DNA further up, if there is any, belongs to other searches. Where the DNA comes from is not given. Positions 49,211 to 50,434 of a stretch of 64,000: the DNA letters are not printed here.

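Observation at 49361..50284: Orphan Ftr/FhcD-like formyltransferase embedded in a tetrahydrofolate (not H4MPT) gene context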

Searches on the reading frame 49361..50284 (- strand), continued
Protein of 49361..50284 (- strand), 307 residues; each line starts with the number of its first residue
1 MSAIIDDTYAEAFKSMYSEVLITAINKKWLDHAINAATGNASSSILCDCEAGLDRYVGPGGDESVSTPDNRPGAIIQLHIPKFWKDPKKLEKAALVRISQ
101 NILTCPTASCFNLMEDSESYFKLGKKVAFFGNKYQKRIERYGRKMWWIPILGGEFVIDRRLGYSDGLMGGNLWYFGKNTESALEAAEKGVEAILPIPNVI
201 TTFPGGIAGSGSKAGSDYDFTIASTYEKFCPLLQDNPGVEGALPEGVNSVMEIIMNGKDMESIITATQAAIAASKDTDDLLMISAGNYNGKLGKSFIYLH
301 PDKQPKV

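Call 68: find_related_loci(query=A2, collection=metagenome_contigs, flank=6000)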
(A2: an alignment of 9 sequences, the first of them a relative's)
Query A2 (308 aa) in metagenome_contigs; peptide patterns used: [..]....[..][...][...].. (x = any residue, [..] = any of these).
600 stretches matched a pattern (row limit reached: there are more); 586 encode a relative of the query (tblastn E <= 1e-3); the best 80 are kept; 80 distinct loci.
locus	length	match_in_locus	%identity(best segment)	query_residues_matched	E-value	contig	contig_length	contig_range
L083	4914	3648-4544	71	1-303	1e-147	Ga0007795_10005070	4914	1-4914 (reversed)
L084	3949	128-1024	71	1-303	9e-150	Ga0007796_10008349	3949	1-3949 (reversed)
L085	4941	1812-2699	73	1-300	3e-144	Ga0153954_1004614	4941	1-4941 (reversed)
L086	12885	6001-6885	76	2-300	2e-141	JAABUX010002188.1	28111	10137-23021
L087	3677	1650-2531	70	1-298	3e-136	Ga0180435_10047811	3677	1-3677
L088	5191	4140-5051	65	1-307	2e-129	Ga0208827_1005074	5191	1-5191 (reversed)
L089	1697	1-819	71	24-300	2e-135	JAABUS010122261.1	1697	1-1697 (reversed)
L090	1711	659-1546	65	1-299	1e-134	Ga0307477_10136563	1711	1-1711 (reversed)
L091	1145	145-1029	66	1-298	1e-136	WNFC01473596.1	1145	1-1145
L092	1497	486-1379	63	1-301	2e-132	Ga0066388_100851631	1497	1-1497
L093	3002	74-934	67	1-290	8e-127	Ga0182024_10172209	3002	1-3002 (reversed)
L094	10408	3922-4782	64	1-290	1e-121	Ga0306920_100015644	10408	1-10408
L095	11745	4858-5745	64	1-299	2e-121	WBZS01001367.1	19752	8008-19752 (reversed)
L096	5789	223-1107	64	1-298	6e-121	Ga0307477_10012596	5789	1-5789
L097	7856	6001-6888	65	1-299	1e-120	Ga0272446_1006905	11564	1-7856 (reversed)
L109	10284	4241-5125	62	1-297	1e-115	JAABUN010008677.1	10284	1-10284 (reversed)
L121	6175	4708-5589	62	1-298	5e-112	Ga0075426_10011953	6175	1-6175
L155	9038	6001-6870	58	3-297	7e-107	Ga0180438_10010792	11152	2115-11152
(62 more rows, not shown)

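Call 72: search_protein_families(library=pfam, proteins=[L109:932-2254:+, L109:2291-3382:-, L109:3673-4236:+, L109:4241-5137:+, L109:5942-8608:-, L109:8678-9559:+, L109:39-803:-, L109:9802-10284:+], max_evalue=0.001)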
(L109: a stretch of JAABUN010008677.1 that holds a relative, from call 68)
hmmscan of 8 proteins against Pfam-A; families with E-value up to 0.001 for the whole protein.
L109:932-2254:+ (440 aa): 4 families
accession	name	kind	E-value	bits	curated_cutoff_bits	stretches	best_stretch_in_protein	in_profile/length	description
PF00113.28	Enolase_C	-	4.5e-126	420.6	21.5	1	150-435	2-287/296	Enolase, C-terminal TIM barrel domain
PF03952.21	Enolase_N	-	3.7e-61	205.5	35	1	14-144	1-131/131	Enolase, N-terminal domain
PF07476.17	MAAL_C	-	0.00068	19.3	27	0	316-404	131-220/249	Methylaspartate ammonia-lyase C-terminus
PF13378.12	MR_MLE_C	-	0.001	19.3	29.4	0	285-403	59-172/219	Enolase C-terminal domain-like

L109:2291-3382:- (363 aa): 31 families (the best 25 are shown)
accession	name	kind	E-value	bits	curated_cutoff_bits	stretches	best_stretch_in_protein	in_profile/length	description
PF25174.1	Beta-prop_THOC3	-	1.7e-32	113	305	1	94-304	64-271/272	THOC3 beta-propeller domain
PF00400.38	WD40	-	7.6e-25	86.7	27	2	202-231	10-39/39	WD domain, G-beta repeat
PF25173.1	Beta-prop_WDR3_1st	-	2.4e-23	83.2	154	2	161-305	27-173/184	WDR3 first beta-propeller domain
PF23414.1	Beta-prop_EML_2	-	2.7e-22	79.8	90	1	92-238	13-159/266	Echinoderm microtubule-associated protein second beta-propeller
PF24814.1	WD40_Prp19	-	7.8e-20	71.5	320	1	42-231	25-205/281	Prp19 WD40 domain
PF25175.1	Beta-prop_WDR5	-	1.4e-16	61.1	250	2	202-304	51-153/296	WDR5 beta-propeller domain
PF24817.1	WD40_WDHD1_1st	-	1.8e-16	60.6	109.9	2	166-237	181-256/291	WDHD1 first WD40 domain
PF12894.13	ANAPC4_WD40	-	7.5e-15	55.4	22.9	0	102-155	28-74/91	Anaphase-promoting complex subunit 4 WD40 domain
PF25168.1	Beta-prop_WDR36-Utp21_2nd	-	5.9e-14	52.6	84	1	137-306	130-300/335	WDR36/Utp21 second beta-propeller domain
PF24807.1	WD40_CDC20-Fz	-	1.2e-13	51.5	200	1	99-305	29-239/292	CDC20/Fizzy WD40 domain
PF23393.2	Beta-prop_WDR90_POC16_2nd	-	8.2e-13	48.6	60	1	94-179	11-94/291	WDR90/POC16, second beta-propeller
PF25391.1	WD40_Gbeta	-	2e-12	47.2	150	1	95-273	159-340/340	G protein beta WD-40 repeat protein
PF25460.1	Beta-prop_Aladin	-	4.4e-12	46.2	171.1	1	204-276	111-184/340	Aladin seven-bladed propeller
PF24805.1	EIF3I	-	9e-12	45.2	200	1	202-303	9-109/324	EIF3I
PF24105.1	Beta-prop_CAF1B_HIR1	-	2e-11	44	80.5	1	202-276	129-203/383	CAF1B/HIR1 beta-propeller domain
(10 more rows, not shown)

L109:3673-4236:+ (187 aa): 0 families

L109:4241-5137:+ (298 aa): 2 families
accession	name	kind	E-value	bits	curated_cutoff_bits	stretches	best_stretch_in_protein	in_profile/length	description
PF02741.20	FTR_C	-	2.5e-63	213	25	1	148-295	1-149/149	FTR, proximal lobe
PF01913.23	FTR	-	6e-57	192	27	1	1-144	1-141/142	Formylmethanofuran-tetrahydromethanopterin formyltransferase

L109:5942-8608:- (888 aa): 0 families

L109:8678-9559:+ (293 aa): 6 families
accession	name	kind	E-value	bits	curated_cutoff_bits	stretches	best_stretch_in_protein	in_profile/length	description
PF00106.31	adh_short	-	8.6e-51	172.6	26.6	1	44-235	1-192/195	short chain dehydrogenase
PF13561.12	adh_short_C2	-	1.7e-35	123.1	27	1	50-243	1-196/236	Enoyl-(Acyl carrier protein) reductase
PF08659.16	KR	-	5.3e-14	53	22.6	1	45-208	2-165/180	KR domain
PF13460.12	NAD_binding_10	-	4.2e-07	30.4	27.2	1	50-227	1-148/184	NAD(P)H-binding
PF01370.27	Epimerase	-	2.9e-06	27.3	20.9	1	46-185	1-121/240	NAD dependent epimerase/dehydratase family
PF13439.12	Glyco_transf_4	-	0.00027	21.4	28.5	0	58-135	10-87/170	Glycosyltransferase Family 4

L109:39-803:- (254 aa): 1 family
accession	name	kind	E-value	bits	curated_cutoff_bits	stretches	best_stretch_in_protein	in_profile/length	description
PF13267.11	DUF4058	-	1.1e-15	58.1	25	1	11-233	15-225/254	Protein of unknown function (DUF4058)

L109:9802-10284:+ (161 aa): 1 family
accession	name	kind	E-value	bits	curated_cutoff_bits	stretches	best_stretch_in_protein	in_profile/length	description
PF01812.26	5-FTHF_cyc-lig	-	1.6e-27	97.1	27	1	17-161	1-146/186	5-formyltetrahydrofolate cyclo-ligase family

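Call 74: find_encoding_contigs(protein=P0274, flank=10000, max_places=1)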
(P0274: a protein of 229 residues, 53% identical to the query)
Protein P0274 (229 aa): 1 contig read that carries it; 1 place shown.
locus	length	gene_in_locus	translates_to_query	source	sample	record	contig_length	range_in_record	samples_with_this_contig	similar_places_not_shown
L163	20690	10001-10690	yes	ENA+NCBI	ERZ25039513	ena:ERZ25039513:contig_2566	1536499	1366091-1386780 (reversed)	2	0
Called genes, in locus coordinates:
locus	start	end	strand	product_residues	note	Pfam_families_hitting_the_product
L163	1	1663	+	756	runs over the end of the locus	PF02861:Clp_N, PF13191:AAA_16 (weak), PF00004:AAA, PF17871:AAA_lid_9, PF00004:AAA, PF07724:AAA_2, PF07728:AAA_5, PF10431:ClpB_D2-small, +8 more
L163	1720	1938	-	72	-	PF01176:eIF-1a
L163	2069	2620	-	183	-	PF01327:Pep_deformylase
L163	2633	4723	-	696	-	PF13089:PP_kinase_N, PF02503:PP_kinase, PF17941:PP_kinase_C_1, PF13091:PLDc_2 (faint), PF13090:PP_kinase_C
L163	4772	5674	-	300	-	PF00291:PALP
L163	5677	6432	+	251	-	PF02586:SRAP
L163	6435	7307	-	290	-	PF00809:Pterin_bind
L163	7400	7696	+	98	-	-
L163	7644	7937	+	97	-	PF02441:Flavoprotein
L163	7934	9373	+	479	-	PF20123:DUF6513, PF14251:PterinBD-DUF4346 (weak)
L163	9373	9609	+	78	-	PF04289:DUF447_N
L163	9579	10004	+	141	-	PF20766:DUF447_C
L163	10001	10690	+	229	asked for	PF04476:4HFCP_synth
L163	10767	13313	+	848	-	PF09084:NMT1, PF13185:GAF_2, PF01590:GAF, PF00989:PAS (weak), PF08447:PAS_3, PF13426:PAS_9, PF08447:PAS_3, PF13426:PAS_9 (weak), +2 more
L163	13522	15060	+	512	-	PF00989:PAS, PF08447:PAS_3, PF13426:PAS_9, PF00512:HisKA, PF02518:HATPase_c, PF00072:Response_reg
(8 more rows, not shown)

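Call 75: find_encoding_contigs(protein=P0118, flank=10000, max_places=1)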
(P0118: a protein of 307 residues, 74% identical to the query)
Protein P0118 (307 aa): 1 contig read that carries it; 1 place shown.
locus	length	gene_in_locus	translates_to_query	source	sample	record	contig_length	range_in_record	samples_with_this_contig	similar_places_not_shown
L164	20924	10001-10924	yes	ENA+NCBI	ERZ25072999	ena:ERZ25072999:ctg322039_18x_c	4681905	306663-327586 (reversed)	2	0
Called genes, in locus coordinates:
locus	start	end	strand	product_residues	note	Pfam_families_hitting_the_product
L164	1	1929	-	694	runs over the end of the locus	PF13620:CarboxypepD_reg (faint), PF08308:PEGA, PF03781:FGE-sulfatase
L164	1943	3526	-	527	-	PF13432:TPR_16 (faint), PF00515:TPR_1 (faint), PF13428:TPR_14 (faint), PF07719:TPR_2 (faint), PF13181:TPR_8 (faint), PF13414:TPR_11 (faint), PF14559:TPR_19 (weak)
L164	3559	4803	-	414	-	-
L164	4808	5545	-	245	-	-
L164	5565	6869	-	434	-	-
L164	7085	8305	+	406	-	PF00266:Aminotran_5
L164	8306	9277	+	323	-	PF00389:2-Hacid_dh, PF02826:2-Hacid_dh_C, PF03446:NAD_binding_2 (faint)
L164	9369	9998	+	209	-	PF01812:5-FTHF_cyc-lig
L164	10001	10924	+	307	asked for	PF01913:FTR, PF02741:FTR_C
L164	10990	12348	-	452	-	PF01212:Beta_elim_lyase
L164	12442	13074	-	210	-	PF01965:DJ-1_PfpI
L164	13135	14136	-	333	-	PF00296:Bac_luciferase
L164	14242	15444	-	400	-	PF02566:OsmC (weak)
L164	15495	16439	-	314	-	PF01012:ETF, PF00766:ETF_alpha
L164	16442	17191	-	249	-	PF01012:ETF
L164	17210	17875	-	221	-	PF03807:F420_oxidored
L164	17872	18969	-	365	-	PF00296:Bac_luciferase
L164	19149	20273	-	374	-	PF05762:VWA_CoxE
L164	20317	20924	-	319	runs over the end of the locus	PF13191:AAA_16 (weak), PF05496:RuvB_N (faint), PF13401:AAA_22 (weak), PF00004:AAA, PF07726:AAA_3 (faint), PF07728:AAA_5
